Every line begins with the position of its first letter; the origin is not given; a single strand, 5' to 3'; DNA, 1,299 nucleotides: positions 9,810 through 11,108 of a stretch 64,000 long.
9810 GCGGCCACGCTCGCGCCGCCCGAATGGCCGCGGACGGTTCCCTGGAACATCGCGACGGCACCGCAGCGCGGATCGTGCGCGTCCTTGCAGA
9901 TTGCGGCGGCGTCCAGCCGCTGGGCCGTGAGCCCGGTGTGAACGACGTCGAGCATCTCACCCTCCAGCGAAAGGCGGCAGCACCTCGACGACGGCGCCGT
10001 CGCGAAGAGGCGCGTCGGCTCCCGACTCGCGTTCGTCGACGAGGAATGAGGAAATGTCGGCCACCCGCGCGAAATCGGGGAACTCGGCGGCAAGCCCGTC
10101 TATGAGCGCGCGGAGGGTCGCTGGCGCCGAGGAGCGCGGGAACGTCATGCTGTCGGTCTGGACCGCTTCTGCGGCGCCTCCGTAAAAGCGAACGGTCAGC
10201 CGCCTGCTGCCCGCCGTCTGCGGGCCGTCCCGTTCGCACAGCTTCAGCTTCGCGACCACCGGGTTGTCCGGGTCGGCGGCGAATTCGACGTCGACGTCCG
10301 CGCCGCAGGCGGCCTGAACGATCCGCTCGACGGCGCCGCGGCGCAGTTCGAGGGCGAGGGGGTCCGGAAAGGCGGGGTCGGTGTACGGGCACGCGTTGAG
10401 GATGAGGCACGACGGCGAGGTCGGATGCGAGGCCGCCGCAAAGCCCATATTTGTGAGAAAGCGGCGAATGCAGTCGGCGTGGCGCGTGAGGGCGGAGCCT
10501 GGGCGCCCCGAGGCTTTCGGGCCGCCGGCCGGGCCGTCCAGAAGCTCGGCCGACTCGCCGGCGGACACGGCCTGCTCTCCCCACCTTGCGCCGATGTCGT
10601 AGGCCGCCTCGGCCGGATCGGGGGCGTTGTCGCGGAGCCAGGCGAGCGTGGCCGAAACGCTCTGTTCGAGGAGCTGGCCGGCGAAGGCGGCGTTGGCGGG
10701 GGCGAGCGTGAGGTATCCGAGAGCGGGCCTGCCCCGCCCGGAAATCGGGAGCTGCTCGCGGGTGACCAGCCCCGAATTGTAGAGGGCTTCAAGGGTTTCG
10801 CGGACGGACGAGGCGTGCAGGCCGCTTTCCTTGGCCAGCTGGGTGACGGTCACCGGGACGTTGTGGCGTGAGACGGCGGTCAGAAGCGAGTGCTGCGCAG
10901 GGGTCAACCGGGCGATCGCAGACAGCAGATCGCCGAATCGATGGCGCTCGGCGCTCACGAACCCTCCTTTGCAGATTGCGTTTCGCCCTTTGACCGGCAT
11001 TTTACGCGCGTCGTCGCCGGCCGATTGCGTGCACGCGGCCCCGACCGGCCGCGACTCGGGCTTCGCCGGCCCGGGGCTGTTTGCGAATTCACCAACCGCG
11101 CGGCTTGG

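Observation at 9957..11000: Apparent in-frame fusion of a winged-helix regulator-like module to the MoaD sulfur-carrier, between narI and moaE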

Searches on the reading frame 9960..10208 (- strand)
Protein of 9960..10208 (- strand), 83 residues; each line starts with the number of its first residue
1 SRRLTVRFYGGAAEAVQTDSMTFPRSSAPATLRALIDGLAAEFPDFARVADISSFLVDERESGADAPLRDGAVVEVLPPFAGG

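Call 56: find_homologous_proteins(query=window:9960-10208:-, max_evalue=0.001)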
Query window:9960-10208:- (83 aa): 4 proteins with E <= 0.001 among 17 candidates.
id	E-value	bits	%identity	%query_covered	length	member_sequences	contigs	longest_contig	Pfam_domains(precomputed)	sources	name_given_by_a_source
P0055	1.9e-40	154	94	98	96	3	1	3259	PF02597.27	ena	-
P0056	1.2e-24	103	72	94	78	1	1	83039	-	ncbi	-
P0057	1.6e-22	97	83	77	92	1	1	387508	-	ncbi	-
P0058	1.7e-6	46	68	46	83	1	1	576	PF02597.27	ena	-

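Call 58: find_encoding_contigs(protein=P0056, flank=4000, max_places=3)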
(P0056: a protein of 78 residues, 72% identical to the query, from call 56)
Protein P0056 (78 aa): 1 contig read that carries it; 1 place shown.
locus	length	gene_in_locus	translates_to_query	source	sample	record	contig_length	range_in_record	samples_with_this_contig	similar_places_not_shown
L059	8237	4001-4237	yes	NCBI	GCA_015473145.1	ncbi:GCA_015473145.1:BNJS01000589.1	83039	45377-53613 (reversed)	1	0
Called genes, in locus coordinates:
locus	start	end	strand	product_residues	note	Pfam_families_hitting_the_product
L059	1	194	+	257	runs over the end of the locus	PF28599:NarG_dom_V, PF01568:Molydop_binding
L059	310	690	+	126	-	-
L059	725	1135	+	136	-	PF13237:Fer4_10, PF13247:Fer4_11, PF12838:Fer4_7 (weak)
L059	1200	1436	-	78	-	-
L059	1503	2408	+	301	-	PF02613:Nitrate_red_del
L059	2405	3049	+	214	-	PF02665:Nitrate_red_gam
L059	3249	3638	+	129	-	-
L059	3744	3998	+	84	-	-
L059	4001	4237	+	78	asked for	-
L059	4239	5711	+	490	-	PF03453:MoeA_N, PF00994:MoCF_biosynth (faint)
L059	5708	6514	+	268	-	PF01967:MoaC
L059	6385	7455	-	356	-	PF00166:Cpn10 (weak)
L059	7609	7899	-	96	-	-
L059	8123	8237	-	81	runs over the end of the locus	-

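Call 59: find_encoding_contigs(protein=P0057, flank=4000, max_places=3)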
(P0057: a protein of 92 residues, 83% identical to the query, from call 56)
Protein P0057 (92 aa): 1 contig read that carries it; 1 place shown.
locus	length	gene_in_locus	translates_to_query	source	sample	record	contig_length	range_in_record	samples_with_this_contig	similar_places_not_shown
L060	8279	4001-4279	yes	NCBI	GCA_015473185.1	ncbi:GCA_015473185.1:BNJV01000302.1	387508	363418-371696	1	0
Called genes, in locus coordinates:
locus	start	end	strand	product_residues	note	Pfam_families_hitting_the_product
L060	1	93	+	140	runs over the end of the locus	PF01568:Molydop_binding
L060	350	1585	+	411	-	PF13247:Fer4_11, PF14711:Nitr_red_bet_C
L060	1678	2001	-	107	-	-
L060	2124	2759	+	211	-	PF02665:Nitrate_red_gam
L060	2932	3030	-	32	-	-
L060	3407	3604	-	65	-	-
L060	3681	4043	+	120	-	-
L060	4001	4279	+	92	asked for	-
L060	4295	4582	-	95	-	-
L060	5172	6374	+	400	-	-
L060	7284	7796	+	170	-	-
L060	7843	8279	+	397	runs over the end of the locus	-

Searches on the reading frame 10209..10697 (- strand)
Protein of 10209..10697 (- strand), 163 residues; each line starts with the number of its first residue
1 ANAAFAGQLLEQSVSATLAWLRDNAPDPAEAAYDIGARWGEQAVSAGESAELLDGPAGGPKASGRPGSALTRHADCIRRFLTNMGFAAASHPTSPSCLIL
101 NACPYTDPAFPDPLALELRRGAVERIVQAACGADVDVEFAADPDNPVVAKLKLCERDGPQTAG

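Call 25: search_protein_families(library=ncbifam, proteins=[window:10209-10697:-], max_evalue=1)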
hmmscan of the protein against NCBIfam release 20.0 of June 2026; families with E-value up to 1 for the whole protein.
window:10209-10697:- (163 aa): 0 families

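Call 26: search_protein_families(library=pfam, proteins=[window:10209-10697:-], max_evalue=1)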
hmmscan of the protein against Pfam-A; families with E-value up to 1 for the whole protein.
window:10209-10697:- (163 aa): 1 family
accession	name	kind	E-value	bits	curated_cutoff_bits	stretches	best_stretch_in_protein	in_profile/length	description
PF11427.14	HTH_Tnp_Tc3_1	-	0.3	11.4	21.1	1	70-83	30-43/50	Tc3 transposase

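Call 30: predict_structure(alignment_id=A2)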
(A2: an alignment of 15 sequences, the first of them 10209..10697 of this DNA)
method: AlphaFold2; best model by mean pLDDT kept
length: 163 residues; sequences in the alignment: 15
mean_pLDDT: 85.7   pTM: 0.81
mean pLDDT of the five models: 85.7, 85.1, 84.2, 82.3, 82.2
residues with pLDDT >= 90: 98; 70-90: 36; 50-70: 18; < 50: 11
segments of 3 or more residues with pLDDT < 50: 57-63, 160-163
pLDDT, mean of each block of 10 residues (from residue 1): 82 96 98 97 78 56 60 89 94 93 94 97 92 86 95 75 44
secondary structure, 60 per line:
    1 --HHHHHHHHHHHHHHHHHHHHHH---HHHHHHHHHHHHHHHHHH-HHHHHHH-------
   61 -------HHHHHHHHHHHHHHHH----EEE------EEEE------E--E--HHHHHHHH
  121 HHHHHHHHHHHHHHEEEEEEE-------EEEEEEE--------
elements in order: H3-24 H28-45 H47-53 H68-83 E88-90 E97-100 H113-134 E135-141 E149-155

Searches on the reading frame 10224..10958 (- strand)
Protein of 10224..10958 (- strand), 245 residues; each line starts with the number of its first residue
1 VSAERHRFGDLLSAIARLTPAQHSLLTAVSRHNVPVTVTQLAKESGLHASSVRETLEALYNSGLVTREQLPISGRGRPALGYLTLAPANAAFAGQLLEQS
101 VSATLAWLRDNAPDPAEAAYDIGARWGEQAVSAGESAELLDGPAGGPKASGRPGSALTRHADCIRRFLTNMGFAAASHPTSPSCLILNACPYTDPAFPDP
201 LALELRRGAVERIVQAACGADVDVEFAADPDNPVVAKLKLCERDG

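Call 61: search_protein_representatives(alignment_id=A3)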
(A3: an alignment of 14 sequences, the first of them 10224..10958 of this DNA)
Query: 14 sequences, 242 profile positions. Proteins with E-value up to 0.001 (for the whole library): 1407; up to 1e-10: 301; up to 1e-30: 32. The best 150 are listed.
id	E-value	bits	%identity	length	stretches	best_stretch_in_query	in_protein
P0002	2.9e-106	370.6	-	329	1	5-241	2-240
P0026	4.3e-104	363.5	-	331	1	3-239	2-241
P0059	2.4e-91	321.8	-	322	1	12-239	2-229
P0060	1.1e-84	300.0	-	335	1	5-239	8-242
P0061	3.4e-84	298.4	-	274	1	3-195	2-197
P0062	3.0e-83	295.3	-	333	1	6-240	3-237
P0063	1.3e-80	286.7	-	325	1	4-241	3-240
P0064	9.2e-78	277.3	-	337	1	12-227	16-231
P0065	2.2e-76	272.8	-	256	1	10-238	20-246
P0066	1.8e-71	256.7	-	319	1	10-240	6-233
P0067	1.3e-59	217.9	-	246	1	4-235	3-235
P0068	2.9e-57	210.2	-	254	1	9-233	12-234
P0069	3.5e-54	200.1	-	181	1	3-127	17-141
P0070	2.4e-53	197.4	-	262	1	6-229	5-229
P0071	2.1e-52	194.3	-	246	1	3-237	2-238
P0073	1.4e-50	188.3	-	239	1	5-239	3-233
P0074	2.6e-50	187.4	-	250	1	10-228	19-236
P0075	5.0e-48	180.0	-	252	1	8-238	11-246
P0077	2.3e-44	168.0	-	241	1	5-235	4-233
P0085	3.2e-35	138.1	-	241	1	12-224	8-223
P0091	2.3e-30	122.1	-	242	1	6-236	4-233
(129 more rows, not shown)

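Call 63: list_cluster_members(proteins=[P0065, P0068, P0070, P0071, P0073, P0074, P0077, P0085, P0091, P0075])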
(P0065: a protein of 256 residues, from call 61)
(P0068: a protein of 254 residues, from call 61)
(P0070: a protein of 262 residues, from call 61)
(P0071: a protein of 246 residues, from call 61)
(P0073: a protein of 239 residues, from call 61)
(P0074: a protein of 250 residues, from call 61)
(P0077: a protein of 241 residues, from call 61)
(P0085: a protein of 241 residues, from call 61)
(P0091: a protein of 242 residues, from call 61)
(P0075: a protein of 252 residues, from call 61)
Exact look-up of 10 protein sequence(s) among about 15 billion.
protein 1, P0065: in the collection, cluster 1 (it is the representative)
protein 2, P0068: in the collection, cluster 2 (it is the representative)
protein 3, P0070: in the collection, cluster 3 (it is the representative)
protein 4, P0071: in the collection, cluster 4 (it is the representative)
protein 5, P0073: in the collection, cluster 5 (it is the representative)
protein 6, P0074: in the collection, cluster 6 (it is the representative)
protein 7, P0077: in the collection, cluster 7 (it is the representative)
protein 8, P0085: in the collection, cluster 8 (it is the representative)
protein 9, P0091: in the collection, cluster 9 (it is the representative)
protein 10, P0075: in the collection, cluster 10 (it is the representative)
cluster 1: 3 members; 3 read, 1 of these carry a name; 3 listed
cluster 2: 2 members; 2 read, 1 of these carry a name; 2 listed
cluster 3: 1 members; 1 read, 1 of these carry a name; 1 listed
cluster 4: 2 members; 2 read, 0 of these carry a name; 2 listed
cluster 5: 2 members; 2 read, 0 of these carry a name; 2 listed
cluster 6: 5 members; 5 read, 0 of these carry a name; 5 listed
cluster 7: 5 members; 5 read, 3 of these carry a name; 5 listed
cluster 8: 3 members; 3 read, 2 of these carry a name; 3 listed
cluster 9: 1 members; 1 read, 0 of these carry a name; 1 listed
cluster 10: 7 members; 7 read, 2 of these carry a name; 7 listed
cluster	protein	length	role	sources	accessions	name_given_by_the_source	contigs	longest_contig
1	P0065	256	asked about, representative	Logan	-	-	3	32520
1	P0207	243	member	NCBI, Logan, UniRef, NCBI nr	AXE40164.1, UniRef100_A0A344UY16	hypothetical protein JS278_03030 [Acidipropionibacterium virtanenii] | HTH marR-type domain-containing protein n=1 Tax=Acidipropionibacterium virtanenii ...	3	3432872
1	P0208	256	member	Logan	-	-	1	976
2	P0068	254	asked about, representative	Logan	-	-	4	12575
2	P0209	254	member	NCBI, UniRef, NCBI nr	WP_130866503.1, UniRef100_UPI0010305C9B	helix-turn-helix domain-containing protein [Acidipropionibacterium timonense] | regulator n=1 Tax=Acidipropionibacterium timonense TaxID=2161818 RepID=UPI0010305C9B | regulator [Acidipropionibacterium timonense]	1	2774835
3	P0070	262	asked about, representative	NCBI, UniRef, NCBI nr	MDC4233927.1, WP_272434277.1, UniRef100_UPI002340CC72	hypothetical protein M3T53_09495 [Actinomyces sp. B33] | hypothetical protein n=1 Tax=Actinomyces sp. B33 TaxID=2942131 RepID=UPI002340CC72 | hypothetical protein [Actinomyces sp. B33]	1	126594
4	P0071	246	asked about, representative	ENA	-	-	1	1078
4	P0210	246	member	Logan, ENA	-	-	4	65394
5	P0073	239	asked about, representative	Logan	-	-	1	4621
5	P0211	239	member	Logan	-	-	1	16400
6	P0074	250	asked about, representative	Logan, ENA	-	-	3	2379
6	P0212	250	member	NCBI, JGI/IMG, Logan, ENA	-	-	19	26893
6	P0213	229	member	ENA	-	-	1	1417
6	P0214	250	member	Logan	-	-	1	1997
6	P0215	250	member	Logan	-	-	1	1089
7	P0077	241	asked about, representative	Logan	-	-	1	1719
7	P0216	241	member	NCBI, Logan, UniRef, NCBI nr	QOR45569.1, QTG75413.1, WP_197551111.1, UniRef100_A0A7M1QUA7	helix-turn-helix transcriptional regulator [Trueperella pecoris] | MarR family protein n=1 Tax=Trueperella pecoris TaxID=2733571 RepID=A0A7M1QUA7_9ACTO | hypothetical protein [Trueperella pecoris]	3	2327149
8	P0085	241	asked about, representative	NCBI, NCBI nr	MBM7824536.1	putative ArsR family transcriptional regulator [Arcanobacterium pluranimalium]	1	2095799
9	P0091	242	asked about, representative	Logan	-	-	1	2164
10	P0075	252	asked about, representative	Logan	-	-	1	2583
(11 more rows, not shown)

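Call 64: find_encoding_contigs(protein=P0216, flank=8000, max_places=2)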
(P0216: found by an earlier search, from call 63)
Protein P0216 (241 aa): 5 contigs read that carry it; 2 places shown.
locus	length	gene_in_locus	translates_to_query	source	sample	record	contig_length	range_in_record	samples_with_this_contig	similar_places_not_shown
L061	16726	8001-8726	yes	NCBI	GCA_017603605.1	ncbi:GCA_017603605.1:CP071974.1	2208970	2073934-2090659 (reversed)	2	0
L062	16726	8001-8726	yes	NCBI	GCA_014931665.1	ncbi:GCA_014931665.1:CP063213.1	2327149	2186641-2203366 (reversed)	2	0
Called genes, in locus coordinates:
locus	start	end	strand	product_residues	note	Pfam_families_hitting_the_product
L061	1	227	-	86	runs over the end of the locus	-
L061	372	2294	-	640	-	PF00528:BPD_transp_1, PF00005:ABC_tran, PF13304:AAA_21 (faint), PF03459:TOBE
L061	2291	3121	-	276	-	PF01547:SBP_bac_1, PF13531:SBP_bac_11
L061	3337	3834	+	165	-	PF00994:MoCF_biosynth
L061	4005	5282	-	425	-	PF03453:MoeA_N, PF00994:MoCF_biosynth, PF03454:MoeA_C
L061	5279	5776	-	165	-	PF01967:MoaC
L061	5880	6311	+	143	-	PF02391:MoaE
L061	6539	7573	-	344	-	PF13353:Fer4_12 (weak), PF04055:Radical_SAM, PF06463:Mob_synth_C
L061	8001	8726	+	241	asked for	-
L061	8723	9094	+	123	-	PF03733:YccF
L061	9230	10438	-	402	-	PF00128:Alpha-amylase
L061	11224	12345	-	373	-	PF12850:Metallophos_2 (faint), PF00149:Metallophos (weak)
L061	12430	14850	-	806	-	PF00912:Transgly, PF00905:Transpeptidase, PF03793:PASTA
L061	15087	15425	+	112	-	PF02467:Whib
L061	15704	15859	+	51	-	-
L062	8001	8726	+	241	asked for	-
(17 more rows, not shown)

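Call 65: find_encoding_contigs(protein=P0207, flank=8000, max_places=2)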
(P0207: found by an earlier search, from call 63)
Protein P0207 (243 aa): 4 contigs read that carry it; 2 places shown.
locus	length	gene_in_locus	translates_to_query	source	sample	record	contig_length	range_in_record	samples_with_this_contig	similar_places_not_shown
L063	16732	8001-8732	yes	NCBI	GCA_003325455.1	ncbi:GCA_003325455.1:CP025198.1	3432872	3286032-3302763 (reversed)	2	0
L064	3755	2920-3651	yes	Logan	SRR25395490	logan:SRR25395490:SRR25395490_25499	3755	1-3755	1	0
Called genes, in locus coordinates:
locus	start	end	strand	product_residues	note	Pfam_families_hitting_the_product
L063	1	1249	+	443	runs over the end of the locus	PF07690:MFS_1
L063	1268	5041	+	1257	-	PF00384:Molybdopterin, PF28599:NarG_dom_V, PF01568:Molydop_binding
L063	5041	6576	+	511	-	PF12797:Fer4_2 (faint), PF12837:Fer4_6 (faint), PF13237:Fer4_10, PF13247:Fer4_11, PF12838:Fer4_7 (weak), PF14711:Nitr_red_bet_C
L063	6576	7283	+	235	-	PF02613:Nitrate_red_del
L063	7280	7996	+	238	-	PF02665:Nitrate_red_gam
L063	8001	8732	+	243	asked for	PF12802:MarR_2, PF12840:HTH_20 (faint), PF09339:HTH_IclR (weak)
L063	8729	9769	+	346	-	PF04055:Radical_SAM, PF06463:Mob_synth_C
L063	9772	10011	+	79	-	PF02597:ThiS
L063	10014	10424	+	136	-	PF02391:MoaE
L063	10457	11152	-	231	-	-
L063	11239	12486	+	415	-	PF03453:MoeA_N, PF00994:MoCF_biosynth, PF03454:MoeA_C (weak)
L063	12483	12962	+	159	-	PF01967:MoaC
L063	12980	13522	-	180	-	PF00994:MoCF_biosynth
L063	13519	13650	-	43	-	-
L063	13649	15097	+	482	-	PF00199:Catalase, PF06628:Catalase-rel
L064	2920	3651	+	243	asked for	PF12802:MarR_2, PF12840:HTH_20 (faint), PF09339:HTH_IclR (weak)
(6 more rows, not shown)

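Call 71: find_homologous_proteins(query=A5, max_evalue=0.00001)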
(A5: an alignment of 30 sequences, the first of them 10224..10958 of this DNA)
Query A5 (30 sequences) (245 aa, profile of the alignment): 49 proteins with E <= 0.00001 among 8000 candidates.
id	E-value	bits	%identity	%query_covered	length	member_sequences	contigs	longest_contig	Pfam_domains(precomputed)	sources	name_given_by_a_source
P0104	6.6e-73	263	29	96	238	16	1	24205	PF01047.29,PF09339.17,PF12802.14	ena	-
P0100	5.0e-71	257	26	89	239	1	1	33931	-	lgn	-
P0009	1.3e-70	256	52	95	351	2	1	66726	PF01047.29,PF12840.14,PF25212.3,PF02597.27,PF09339.17,PF12802.14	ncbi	ncbi:MAG: MarR family transcriptional regulator [Propionibacterium sp.]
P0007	2.9e-70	255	51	98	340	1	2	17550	PF01047.29,PF25212.3,PF02597.27,PF09339.17,PF12802.14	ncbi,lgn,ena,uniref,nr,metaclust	ncbi:Predicted transcriptional regulator, ArsR family [Propionibacterium cyclohexanicum]|uniref:Pred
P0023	5.2e-67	244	47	98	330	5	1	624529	PF01047.29,PF25212.3,PF02597.27,PF09339.17,PF12802.14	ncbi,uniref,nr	ncbi:MoaD/ThiS family protein [Actinomyces culturomici]|uniref:MoaD/ThiS family protein n=1 Tax=Acti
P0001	5.9e-67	244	100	100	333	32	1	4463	PF01047.29,PF02597.27,PF09339.17,PF12802.14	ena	-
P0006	7.0e-67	244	54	96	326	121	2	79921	PF25212.3,PF02597.27,PF12802.14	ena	-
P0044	8.2e-67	243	46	96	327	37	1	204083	PF01047.29,PF25212.3,PF02597.27,PF09339.17,PF12802.14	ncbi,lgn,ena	ncbi:MarR family transcriptional regulator [Schaalia cardiffensis]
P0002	9.4e-67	243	89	100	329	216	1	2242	PF01047.29,PF02597.27,PF09339.17,PF12802.14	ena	-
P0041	1.4e-66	243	54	96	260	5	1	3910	PF25212.3,PF12802.14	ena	-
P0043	1.7e-66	242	47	96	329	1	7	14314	PF01047.29,PF25212.3,PF02597.27,PF09339.17,PF12802.14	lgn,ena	-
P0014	1.7e-66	242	47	93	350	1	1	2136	PF01047.29,PF25212.3,PF02597.27,PF09339.17,PF12802.14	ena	-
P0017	4.6e-66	241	46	93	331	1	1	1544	PF01047.29,PF25212.3,PF02597.27,PF09339.17,PF12802.14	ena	-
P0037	5.7e-66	241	46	96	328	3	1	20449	PF01047.29,PF25212.3,PF02597.27,PF09339.17,PF12802.14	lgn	-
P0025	6.3e-66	240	46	93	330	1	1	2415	PF01047.29,PF25212.3,PF02597.27,PF09339.17,PF12802.14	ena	-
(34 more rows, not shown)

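Call 72: search_protein_families(library=ncbifam, alignment_id=A5, max_evalue=0.01)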
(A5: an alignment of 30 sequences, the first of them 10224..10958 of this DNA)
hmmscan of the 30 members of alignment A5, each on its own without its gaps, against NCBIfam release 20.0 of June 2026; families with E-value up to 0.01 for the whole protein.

A. member 1, window:10224-10958:- (245 aa): 4 families
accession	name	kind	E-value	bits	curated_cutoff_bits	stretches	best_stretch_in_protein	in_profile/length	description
NF040939.2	trans_reg_lrs14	equivalog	6e-07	29.5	90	1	7-84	8-85/103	Lrs14 family HTH-type transcriptional regulator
NF053606.1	Sta1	subfamily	2.8e-05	24.1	80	1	8-86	8-85/100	Sta1 family transcriptional regulator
NF007341.0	PRK09834.1-3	equivalog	0.0056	15.8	269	1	26-68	17-60/274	DNA-binding transcriptional regulator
TIGR02431.1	pcaR_pcaU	subfamily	0.0077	15.6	284.75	0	25-68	14-57/248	beta-ketoadipate pathway transcriptional regulators, PcaR/PcaU/PobR family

B. families by the number of members that match (of 30 scanned): 23 families
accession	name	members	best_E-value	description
NF040939.2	trans_reg_lrs14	30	2e-13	Lrs14 family HTH-type transcriptional regulator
NF053606.1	Sta1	29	1.2e-12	Sta1 family transcriptional regulator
TIGR02702.1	SufR_cyano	13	0.00027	iron-sulfur cluster biosynthesis transcriptional regulator SufR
NF053756.1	MreA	9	6.3e-05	MreA family transcriptional regulator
NF033788.1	HTH_metalloreg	8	4.8e-06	metalloregulator ArsR/SmtB family transcription factor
NF007341.0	PRK09834.1-3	7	0.00025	DNA-binding transcriptional regulator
TIGR02431.1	pcaR_pcaU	3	0.00031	beta-ketoadipate pathway transcriptional regulators, PcaR/PcaU/PobR family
TIGR01884.1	cas_HTH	3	0.00041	CRISPR-associated CARF protein Csa3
NF053602.1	Phr_regulator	3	0.00084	heat shock transcription regulator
NF052638.1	TransRegOhrRVib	1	5.9e-05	transcriptional regulator OhrR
NF047407.1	TransRegMntRTherm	1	0.00037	manganese-dependent transcriptional regulator MntR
NF053610.1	Sso10a_fam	1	0.0008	Sso10a family chromatin protein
NF033545.0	transpos_IS630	1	0.001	IS630 family transposase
TIGR00498.1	lexA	1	0.0015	transcriptional repressor LexA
NF041397.1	TranRegGlpR_Halo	1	0.0026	HTH-type transcriptional regulator GlpR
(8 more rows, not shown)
